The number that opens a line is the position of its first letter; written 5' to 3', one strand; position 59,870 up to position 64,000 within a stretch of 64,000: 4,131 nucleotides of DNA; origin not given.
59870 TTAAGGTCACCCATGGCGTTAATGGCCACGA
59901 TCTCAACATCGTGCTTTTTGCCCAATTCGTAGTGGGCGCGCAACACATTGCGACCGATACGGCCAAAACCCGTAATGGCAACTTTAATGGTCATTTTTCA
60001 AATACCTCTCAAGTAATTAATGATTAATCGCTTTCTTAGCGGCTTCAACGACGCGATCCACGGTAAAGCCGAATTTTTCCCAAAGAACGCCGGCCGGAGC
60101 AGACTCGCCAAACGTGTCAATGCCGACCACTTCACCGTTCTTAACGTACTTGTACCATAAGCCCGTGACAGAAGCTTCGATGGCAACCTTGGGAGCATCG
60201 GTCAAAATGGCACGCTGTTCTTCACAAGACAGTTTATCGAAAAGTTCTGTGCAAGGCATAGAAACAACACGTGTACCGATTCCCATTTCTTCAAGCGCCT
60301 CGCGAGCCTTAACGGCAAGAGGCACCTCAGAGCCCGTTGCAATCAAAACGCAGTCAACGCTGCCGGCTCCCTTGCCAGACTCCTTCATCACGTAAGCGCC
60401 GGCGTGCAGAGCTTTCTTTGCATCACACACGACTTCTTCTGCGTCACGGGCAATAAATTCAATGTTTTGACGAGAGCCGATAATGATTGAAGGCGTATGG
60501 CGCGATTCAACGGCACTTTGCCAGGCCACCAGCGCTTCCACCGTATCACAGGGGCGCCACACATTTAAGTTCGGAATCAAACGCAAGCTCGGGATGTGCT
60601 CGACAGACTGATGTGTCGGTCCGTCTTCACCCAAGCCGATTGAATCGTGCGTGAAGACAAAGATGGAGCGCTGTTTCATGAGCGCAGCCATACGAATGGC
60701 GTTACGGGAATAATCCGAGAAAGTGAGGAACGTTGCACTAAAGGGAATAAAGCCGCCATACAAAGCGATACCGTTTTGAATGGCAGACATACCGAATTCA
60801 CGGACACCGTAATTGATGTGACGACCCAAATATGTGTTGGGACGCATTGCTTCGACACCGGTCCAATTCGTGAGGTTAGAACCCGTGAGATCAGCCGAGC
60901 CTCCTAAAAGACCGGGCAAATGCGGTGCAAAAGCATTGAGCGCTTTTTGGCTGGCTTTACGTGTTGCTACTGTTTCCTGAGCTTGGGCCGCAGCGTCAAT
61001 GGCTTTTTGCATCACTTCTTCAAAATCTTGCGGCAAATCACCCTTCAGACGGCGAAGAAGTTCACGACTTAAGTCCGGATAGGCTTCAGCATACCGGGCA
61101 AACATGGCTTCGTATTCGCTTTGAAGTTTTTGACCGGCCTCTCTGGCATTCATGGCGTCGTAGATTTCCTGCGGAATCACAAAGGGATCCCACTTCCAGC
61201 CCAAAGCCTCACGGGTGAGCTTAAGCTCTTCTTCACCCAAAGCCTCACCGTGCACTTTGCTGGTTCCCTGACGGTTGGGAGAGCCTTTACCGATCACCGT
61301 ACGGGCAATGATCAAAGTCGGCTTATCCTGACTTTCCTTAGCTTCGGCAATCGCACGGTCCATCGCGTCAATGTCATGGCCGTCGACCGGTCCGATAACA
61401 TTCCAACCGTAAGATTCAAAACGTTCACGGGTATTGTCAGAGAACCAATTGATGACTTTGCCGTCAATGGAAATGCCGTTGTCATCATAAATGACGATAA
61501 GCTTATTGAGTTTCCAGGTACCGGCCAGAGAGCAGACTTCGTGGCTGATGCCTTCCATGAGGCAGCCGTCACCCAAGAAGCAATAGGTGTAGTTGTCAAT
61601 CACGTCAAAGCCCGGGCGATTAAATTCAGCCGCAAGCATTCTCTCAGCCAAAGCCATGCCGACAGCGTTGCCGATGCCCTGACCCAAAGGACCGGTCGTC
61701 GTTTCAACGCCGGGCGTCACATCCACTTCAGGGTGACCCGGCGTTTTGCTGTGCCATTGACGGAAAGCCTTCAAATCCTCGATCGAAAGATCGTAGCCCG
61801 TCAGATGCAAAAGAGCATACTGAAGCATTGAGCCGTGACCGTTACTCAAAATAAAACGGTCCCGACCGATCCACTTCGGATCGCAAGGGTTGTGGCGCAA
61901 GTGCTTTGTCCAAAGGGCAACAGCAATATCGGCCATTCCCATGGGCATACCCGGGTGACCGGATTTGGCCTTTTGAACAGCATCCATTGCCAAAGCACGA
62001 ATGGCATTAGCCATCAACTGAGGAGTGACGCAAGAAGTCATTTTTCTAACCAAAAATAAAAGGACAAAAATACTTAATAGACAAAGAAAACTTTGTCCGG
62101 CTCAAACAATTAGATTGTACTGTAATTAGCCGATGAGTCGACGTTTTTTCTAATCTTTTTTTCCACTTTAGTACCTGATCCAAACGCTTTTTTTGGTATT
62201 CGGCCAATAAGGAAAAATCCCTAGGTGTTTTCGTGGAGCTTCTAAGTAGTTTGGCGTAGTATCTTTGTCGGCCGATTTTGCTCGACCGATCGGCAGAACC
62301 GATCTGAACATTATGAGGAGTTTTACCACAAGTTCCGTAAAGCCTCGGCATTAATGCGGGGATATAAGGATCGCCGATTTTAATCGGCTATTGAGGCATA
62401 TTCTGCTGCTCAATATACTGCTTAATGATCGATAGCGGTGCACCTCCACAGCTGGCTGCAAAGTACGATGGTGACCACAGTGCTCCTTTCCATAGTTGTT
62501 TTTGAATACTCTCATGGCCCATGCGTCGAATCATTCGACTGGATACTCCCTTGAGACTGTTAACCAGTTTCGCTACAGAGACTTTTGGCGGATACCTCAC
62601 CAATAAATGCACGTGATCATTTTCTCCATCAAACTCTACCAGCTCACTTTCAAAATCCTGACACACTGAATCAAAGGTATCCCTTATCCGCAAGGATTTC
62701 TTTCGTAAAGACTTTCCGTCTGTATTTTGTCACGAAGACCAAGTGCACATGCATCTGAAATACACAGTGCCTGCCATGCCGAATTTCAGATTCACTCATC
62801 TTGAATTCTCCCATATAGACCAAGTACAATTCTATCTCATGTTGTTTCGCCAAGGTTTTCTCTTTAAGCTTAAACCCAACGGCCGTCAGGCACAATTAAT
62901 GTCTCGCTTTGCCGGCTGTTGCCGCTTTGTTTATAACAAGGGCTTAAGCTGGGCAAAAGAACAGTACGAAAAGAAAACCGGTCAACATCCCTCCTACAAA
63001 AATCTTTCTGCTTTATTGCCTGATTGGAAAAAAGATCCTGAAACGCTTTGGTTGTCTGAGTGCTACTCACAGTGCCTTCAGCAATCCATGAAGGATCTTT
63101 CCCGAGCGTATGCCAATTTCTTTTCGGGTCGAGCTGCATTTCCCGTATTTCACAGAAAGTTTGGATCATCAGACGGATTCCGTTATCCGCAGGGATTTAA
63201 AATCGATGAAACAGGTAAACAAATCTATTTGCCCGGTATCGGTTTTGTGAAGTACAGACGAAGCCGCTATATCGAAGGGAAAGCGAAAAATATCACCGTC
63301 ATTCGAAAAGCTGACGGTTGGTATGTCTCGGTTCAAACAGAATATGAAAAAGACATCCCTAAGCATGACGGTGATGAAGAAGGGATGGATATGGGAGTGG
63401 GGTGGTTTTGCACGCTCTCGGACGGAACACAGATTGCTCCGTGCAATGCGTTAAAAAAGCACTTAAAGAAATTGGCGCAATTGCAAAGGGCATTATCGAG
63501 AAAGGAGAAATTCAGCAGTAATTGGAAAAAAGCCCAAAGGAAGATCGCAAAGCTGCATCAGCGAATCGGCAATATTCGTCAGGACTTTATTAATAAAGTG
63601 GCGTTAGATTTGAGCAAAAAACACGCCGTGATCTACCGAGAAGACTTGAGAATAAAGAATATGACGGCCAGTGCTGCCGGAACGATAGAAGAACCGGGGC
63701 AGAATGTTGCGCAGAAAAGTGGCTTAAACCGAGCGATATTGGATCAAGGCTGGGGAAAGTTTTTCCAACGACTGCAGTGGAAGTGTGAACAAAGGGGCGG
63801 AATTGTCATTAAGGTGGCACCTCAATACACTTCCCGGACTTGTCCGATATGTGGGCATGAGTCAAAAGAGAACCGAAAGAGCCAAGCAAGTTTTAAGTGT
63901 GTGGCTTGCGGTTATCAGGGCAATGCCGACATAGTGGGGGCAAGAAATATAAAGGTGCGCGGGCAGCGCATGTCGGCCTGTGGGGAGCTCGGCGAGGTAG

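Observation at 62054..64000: IS200/IS605 element upstream of tkt with a frameshifted tnpA and a complete-looking tnpB that the ORF track missed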

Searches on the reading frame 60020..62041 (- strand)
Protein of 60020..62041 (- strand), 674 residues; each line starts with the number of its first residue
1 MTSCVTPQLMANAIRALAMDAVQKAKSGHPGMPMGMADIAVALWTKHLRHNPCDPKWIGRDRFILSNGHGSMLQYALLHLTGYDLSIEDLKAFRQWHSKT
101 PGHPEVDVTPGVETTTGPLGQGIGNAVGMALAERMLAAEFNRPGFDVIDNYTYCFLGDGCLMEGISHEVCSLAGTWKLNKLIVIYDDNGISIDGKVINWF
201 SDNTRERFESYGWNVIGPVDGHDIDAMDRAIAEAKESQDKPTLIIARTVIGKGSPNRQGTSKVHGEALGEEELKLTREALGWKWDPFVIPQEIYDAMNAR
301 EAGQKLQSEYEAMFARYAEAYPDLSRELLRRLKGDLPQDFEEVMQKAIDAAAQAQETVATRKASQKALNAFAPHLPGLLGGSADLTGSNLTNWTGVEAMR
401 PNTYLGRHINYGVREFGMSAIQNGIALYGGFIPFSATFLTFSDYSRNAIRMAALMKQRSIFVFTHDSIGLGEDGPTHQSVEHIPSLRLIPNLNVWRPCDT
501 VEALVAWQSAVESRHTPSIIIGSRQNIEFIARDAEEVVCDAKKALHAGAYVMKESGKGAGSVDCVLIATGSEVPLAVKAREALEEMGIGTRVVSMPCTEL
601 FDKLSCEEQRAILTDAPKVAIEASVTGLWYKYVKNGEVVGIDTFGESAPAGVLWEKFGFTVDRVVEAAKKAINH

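Call 28: find_encoding_contigs(protein=window:60020-62041:-, flank=10000, max_places=8)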
Protein seq(674 aa) (674 aa): 23 contigs read that carry it; 8 places shown.
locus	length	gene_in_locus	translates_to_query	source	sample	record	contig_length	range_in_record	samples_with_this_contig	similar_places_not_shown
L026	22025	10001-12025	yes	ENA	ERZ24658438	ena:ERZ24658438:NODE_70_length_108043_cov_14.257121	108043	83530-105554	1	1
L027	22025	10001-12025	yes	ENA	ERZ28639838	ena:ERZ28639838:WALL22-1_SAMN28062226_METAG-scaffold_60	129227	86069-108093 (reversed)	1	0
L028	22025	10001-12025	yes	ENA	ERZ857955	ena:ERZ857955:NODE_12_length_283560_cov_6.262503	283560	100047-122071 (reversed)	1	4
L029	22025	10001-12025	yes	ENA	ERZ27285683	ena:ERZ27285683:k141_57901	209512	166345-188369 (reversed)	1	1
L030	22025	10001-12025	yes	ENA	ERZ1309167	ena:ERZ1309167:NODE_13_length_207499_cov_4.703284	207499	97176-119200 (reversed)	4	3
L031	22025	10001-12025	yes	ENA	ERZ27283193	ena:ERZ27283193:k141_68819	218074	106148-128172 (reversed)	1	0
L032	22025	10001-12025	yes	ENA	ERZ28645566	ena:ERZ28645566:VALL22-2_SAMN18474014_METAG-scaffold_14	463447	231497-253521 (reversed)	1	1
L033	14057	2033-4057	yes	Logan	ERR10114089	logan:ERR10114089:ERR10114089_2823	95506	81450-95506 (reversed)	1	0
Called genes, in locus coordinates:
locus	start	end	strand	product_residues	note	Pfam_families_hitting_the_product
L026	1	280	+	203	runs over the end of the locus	PF01914:MarC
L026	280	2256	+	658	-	PF00773:RNB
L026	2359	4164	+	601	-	PF03577:Peptidase_C69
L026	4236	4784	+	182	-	PF00857:Isochorismatase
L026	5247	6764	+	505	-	PF03448:MgtE_N, PF00571:CBS, PF01769:MgtE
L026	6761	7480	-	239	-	PF20260:PUA_4, PF04452:Methyltrans_RNA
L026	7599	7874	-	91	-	-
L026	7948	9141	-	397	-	PF12323:HTH_OrfB_IS605 (weak), PF01385:OrfB_IS605, PF07282:Cas12f1-like_TNB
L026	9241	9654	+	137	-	PF01797:Y1_Tnp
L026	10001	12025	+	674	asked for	PF00456:Transketolase_N, PF13292:DXP_synthase_N (faint), PF00676:E1_dh (faint), PF02779:Transket_pyr, PF22613:Transketolase_C_1, PF02780:Transketolase_C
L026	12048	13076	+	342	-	PF00044:Gp_dh_N, PF02800:Gp_dh_C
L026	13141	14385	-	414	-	PF00860:Xan_ur_permease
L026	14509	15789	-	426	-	PF01546:Peptidase_M20, PF07687:M20_dimer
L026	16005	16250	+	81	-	-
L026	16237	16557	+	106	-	PF02452:PemK_toxin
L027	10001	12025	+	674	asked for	PF00456:Transketolase_N, PF13292:DXP_synthase_N (faint), PF00676:E1_dh (faint), PF02779:Transket_pyr, PF22613:Transketolase_C_1, PF02780:Transketolase_C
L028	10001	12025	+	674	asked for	PF00456:Transketolase_N, PF13292:DXP_synthase_N (faint), PF00676:E1_dh (faint), PF02779:Transket_pyr, PF22613:Transketolase_C_1, PF02780:Transketolase_C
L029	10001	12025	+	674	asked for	PF00456:Transketolase_N, PF13292:DXP_synthase_N (faint), PF00676:E1_dh (faint), PF02779:Transket_pyr, PF22613:Transketolase_C_1, PF02780:Transketolase_C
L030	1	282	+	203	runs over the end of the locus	PF01914:MarC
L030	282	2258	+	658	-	PF00773:RNB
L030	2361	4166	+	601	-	PF03577:Peptidase_C69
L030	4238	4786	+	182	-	PF00857:Isochorismatase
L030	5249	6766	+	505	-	PF03448:MgtE_N, PF00571:CBS, PF01769:MgtE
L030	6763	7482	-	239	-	PF20260:PUA_4, PF04452:Methyltrans_RNA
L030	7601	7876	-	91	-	-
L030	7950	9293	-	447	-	PF12323:HTH_OrfB_IS605, PF01385:OrfB_IS605, PF07282:Cas12f1-like_TNB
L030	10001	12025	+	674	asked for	PF00456:Transketolase_N, PF13292:DXP_synthase_N (faint), PF00676:E1_dh (faint), PF02779:Transket_pyr, PF22613:Transketolase_C_1, PF02780:Transketolase_C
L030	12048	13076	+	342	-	PF00044:Gp_dh_N, PF02800:Gp_dh_C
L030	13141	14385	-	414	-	PF00860:Xan_ur_permease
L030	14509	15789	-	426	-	PF01546:Peptidase_M20, PF07687:M20_dimer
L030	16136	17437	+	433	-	PF00202:Aminotran_3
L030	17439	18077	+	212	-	PF13500:AAA_26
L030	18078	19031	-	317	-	PF00892:EamA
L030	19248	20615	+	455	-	PF03600:CitMHS (faint), PF03606:DcuC, PF03553:Na_H_antiporter (weak)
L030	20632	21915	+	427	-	PF01546:Peptidase_M20, PF07687:M20_dimer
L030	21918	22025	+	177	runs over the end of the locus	PF22381:Staph_reg_Sar_Rot (weak), PF12802:MarR_2, PF01047:MarR, PF13463:HTH_27 (weak), PF13601:HTH_34 (weak)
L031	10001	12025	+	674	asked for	PF00456:Transketolase_N, PF13292:DXP_synthase_N (faint), PF00676:E1_dh (faint), PF02779:Transket_pyr, PF22613:Transketolase_C_1, PF02780:Transketolase_C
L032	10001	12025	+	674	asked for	PF00456:Transketolase_N, PF13292:DXP_synthase_N (faint), PF00676:E1_dh (faint), PF02779:Transket_pyr, PF22613:Transketolase_C_1, PF02780:Transketolase_C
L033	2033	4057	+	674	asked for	PF00456:Transketolase_N, PF13292:DXP_synthase_N (faint), PF00676:E1_dh (faint), PF02779:Transket_pyr, PF22613:Transketolase_C_1, PF02780:Transketolase_C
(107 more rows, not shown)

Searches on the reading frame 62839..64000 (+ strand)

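Call 6: search_protein_families(library=pfam, proteins=[window:62839-64000:+], max_evalue=0.01)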
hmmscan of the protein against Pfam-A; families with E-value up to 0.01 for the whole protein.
window:62839-64000:+ (387 aa): 4 families
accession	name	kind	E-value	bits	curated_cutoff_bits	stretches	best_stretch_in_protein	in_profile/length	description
PF07282.18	Cas12f1-like_TNB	-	1.5e-22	79.9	26.3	1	305-371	1-60/60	Cas12f1-like, TNB domain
PF01385.25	OrfB_IS605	-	6.7e-21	75.2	30.5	1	165-277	2-118/120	Probable transposase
PF12323.14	HTH_OrfB_IS605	-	7.6e-14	51.4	21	1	1-45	1-44/47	Helix-turn-helix domain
PF14354.12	Lar_restr_allev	-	0.005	17.5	28.6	0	334-359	5-33/58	Restriction alleviation protein Lar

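Call 7: search_protein_families(library=ncbifam, proteins=[window:62839-64000:+], max_evalue=0.01)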
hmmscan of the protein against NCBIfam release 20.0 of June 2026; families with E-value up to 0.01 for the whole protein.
window:62839-64000:+ (387 aa): 8 families
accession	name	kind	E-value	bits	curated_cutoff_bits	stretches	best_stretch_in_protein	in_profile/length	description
NF040570.1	guided_TnpB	subfamily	3.3e-100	336.1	100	1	8-373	2-388/389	RNA-guided endonuclease TnpB family protein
NF038281.1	IS200_TnpB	exception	1.3e-80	271.2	425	1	5-375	2-359/360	IS200/IS605 family element RNA-guided endonuclease TnpB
NF038192.1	V_cas_c2c8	exception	5.8e-43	147.7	350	1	64-345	140-457/457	type V CRISPR-associated protein C2c8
NF038280.1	IS607_TnpB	exception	4.7e-41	141.2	350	1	5-384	4-402/431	IS607 family element RNA-guided endonuclease TnpB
NF049972.1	CRISPR_Cas12f2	exception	3.3e-14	52.6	450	1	146-374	288-518/524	type V CRISPR-associated effector Cas12f2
NF045604.1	cas_Cas12e_CasX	equivalog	2.3e-08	32.8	200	1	345-371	855-881/886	type V CRISPR RNA-guided endonuclease Cas12e/CasX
TIGR01766.2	TIGR01766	domain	7.5e-07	29.6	32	1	245-332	3-82/82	IS200/IS605 family accessory protein TnpB-related protein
NF011481.0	PRK14890.1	equivalog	0.00035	20.5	61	1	321-361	16-60/61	putative Zn-ribbon RNA-binding protein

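Call 9: find_related_loci(query=window:62839-64000:+, collection=genome_contigs, flank=6000)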
Query window:62839-64000:+ (387 aa) in genome_contigs; peptide patterns used: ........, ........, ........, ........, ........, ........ (x = any residue, [..] = any of these).
79 stretches matched a pattern; 25 encode a relative of the query (tblastn E <= 1e-3); 25 distinct loci.
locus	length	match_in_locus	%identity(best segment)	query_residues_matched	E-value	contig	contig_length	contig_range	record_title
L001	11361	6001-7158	92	1-386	0e+0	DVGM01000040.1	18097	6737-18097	MAG TPA_asm: Candidatus Aphodousia faecalis isolate ChiW13-1064 ChiW13__C95591_L18097_SRR5514886, whole genome shotgun s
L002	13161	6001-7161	92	1-387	0e+0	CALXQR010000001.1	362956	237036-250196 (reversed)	MAG: uncultured Burkholderiaceae bacterium isolate BRZ_EI__bin71 genome assembly, contig: BRZ_EI__NODE_10_length_362956_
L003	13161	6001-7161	91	1-387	0e+0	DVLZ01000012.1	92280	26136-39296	MAG TPA_asm: Candidatus Aphodousia faecavium isolate 10345 CHK104__C377988_L92280_ERR2241852, whole genome shotgun seque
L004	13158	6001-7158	91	1-386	0e+0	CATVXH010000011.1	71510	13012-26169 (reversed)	MAG TPA_asm: uncultured Sutterella sp. isolate ERR9353858_bin.29_MetaWRAP_v1.3_MAG genome assembly, contig: ERZ18534357.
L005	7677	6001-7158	86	1-386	0e+0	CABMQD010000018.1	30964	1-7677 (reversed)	MAG: uncultured Sutterella sp. isolate MGYG-HGUT-02591 genome assembly, contig: GUT_GENOME152800_18, whole genome shotgu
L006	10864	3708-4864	92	1-386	0e+0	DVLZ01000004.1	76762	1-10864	MAG TPA_asm: Candidatus Aphodousia faecavium isolate 10345 CHK104__C114071_L76762_ERR2241852, whole genome shotgun seque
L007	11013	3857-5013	90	1-386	2e-153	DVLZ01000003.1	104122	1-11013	MAG TPA_asm: Candidatus Aphodousia faecavium isolate 10345 CHK104__C111418_L104122_ERR2241852, whole genome shotgun sequ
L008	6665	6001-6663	90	1-221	2e-139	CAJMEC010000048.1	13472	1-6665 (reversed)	MAG TPA_asm: uncultured Sutterella sp. isolate ERR321638-bin.33 genome assembly, contig: NODE_2797_length_13472_cov_3.74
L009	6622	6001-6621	91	1-207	1e-131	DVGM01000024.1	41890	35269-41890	MAG TPA_asm: Candidatus Aphodousia faecalis isolate ChiW13-1064 ChiW13__C58041_L41890_SRR5514886, whole genome shotgun s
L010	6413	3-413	96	250-386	2e-85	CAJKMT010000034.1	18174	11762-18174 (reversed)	MAG TPA_asm: uncultured Sutterella sp. isolate ERR321631-bin.43 genome assembly, contig: NODE_2176_length_18174_cov_4.00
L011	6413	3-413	93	250-386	5e-83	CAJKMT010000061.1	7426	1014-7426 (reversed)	MAG TPA_asm: uncultured Sutterella sp. isolate ERR321631-bin.43 genome assembly, contig: NODE_6679_length_7426_cov_4.742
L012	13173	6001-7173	30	2-375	4e-50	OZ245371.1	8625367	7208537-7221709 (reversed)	MAG: Rivularia sp. (in: cyanobacteria) isolate beb1a3fd-4142-4b91-b7aa-4b2fb1984bcf genome assembly, chromosome: 1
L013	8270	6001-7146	31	2-383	5e-49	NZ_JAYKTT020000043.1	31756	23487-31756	Chlorogloeopsis sp. ULAP02 287, whole genome shotgun sequence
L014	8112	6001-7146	30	2-383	1e-47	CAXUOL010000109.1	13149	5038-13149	MAG TPA_asm: uncultured Nostoc sp. isolate public_SRR14722285_metawrap_bin.1 genome assembly, contig: public_SRR14722285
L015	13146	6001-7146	30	2-383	7e-47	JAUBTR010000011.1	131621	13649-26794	Microcoleus sp. BR0-C5 NODE_37_length_131621_cov_44.272145, whole genome shotgun sequence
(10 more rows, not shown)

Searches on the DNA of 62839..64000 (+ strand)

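Call 21: search_rna_families(source=L001, start=5300, end=7500, threshold=evalue, max_evalue=5)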
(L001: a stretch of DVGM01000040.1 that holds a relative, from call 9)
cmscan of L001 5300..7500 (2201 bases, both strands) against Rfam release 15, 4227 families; matches with E-value up to 5: 4.
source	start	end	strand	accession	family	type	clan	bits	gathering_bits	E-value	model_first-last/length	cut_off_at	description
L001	7233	7310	+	RF00062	HgcC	Gene;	-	25.2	50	0.0035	1-130/130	no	HgcC family RNA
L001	6999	7104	-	RF00973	mir-597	Gene; miRNA;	-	20.1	100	1.1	1-97/97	no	mir-597 microRNA precursor family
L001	7266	7288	+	RF02656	sot0042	Gene; sRNA;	-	15.6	88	0.37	152-174/174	no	Sense overlapping transcript RNA 0042 (sot)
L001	5763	5834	+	RF02595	EBv-sisRNA-1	Gene;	-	14.9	58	4.1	1-81/81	no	Epstein-Barr virus stable intronic sequence RNA 1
